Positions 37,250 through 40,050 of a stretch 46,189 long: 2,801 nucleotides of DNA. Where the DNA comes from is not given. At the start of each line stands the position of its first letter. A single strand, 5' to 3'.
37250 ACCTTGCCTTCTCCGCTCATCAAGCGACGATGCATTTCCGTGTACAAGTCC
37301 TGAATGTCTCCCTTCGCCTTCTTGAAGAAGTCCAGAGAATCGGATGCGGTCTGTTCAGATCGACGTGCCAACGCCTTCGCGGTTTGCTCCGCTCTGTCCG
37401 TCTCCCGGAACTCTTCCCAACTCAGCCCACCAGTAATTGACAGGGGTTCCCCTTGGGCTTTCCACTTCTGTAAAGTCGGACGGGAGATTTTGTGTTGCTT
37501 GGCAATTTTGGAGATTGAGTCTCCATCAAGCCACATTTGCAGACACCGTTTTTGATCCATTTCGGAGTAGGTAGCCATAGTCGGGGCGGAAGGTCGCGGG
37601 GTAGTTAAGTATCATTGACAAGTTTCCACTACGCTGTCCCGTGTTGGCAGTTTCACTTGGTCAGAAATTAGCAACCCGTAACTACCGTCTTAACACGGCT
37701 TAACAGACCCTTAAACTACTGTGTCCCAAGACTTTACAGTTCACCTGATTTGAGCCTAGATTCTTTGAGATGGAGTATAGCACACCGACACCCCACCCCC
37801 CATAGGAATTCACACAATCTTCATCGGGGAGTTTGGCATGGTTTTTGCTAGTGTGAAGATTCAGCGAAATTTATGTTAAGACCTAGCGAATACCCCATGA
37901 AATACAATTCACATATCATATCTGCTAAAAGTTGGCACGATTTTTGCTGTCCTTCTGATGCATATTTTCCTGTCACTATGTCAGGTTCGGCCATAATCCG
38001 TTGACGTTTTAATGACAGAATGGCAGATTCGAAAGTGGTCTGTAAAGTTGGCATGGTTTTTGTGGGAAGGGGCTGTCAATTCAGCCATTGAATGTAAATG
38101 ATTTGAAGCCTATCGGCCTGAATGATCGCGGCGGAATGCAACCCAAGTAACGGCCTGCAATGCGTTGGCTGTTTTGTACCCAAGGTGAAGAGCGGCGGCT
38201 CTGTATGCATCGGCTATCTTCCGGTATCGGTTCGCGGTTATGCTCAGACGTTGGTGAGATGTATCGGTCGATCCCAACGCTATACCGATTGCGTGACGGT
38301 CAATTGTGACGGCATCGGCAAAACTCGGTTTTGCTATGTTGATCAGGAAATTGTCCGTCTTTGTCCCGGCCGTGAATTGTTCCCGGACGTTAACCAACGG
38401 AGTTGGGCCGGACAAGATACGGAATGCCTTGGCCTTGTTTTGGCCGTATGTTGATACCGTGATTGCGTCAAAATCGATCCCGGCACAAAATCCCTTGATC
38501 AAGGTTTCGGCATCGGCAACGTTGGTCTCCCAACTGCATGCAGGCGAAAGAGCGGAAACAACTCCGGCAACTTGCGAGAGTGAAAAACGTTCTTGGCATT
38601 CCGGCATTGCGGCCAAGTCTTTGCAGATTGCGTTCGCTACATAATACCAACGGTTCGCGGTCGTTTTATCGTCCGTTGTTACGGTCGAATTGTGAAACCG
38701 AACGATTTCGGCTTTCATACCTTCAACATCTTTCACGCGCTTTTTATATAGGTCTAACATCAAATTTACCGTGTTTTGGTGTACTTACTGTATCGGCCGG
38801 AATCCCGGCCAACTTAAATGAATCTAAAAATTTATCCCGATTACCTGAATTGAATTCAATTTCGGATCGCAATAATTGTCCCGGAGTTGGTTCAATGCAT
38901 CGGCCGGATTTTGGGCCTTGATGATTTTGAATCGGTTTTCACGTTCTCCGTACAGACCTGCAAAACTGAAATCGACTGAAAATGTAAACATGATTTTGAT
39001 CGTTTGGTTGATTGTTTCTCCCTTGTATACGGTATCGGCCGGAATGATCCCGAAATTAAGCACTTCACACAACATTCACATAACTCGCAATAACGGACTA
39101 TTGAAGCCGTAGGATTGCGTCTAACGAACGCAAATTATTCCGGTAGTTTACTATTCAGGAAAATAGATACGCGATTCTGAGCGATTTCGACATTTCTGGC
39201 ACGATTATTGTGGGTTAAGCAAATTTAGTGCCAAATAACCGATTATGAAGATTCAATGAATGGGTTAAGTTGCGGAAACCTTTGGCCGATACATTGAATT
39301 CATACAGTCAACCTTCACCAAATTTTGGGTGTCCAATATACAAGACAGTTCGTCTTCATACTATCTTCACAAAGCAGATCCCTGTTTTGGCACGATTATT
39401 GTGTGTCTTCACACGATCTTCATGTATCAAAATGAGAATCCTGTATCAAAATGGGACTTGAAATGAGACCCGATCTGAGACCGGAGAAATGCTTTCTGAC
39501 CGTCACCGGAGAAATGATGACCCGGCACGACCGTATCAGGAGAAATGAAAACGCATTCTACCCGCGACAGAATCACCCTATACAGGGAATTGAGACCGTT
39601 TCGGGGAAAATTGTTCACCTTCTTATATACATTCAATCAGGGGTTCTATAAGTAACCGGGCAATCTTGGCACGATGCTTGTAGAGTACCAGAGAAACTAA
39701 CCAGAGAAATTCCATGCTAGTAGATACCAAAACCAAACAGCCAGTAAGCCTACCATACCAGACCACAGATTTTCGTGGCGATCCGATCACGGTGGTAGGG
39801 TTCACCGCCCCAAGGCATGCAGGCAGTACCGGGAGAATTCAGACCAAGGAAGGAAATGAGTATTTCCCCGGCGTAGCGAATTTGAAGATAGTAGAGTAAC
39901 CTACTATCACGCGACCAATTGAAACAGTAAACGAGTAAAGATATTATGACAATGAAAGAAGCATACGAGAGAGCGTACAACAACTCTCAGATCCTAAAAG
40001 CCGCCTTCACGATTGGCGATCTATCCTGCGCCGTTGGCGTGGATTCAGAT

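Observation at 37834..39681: Tandem array of six rightward motif copies in the 1.85-kb control region, most with no gene behind them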

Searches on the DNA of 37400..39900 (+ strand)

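Call 7: search_dna_similar(query=window:37600-39720:+, collection=phages, mode=distant)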
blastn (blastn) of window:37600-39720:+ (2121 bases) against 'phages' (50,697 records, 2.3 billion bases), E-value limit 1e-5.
No match.

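Call 54: search_rna_families(source=window, start=37400, end=39900, threshold=evalue, max_evalue=1)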
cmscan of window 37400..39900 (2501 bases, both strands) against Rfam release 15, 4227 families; matches with E-value up to 1: 0.
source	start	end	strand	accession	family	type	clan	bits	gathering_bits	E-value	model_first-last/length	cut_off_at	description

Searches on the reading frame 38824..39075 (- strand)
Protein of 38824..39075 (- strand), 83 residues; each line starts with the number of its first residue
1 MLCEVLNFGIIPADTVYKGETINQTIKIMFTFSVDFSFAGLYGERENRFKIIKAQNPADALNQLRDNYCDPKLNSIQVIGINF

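Call 8: search_protein_families(library=pfam, proteins=[window:38824-39075:-], max_evalue=0.01)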
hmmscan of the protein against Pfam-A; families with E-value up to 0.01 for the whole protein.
window:38824-39075:- (83 aa): 0 families

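Call 9: search_protein_families(library=phrogs, proteins=[window:38824-39075:-], max_evalue=0.001)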
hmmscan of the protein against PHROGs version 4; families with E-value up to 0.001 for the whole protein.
window:38824-39075:- (83 aa): 0 families
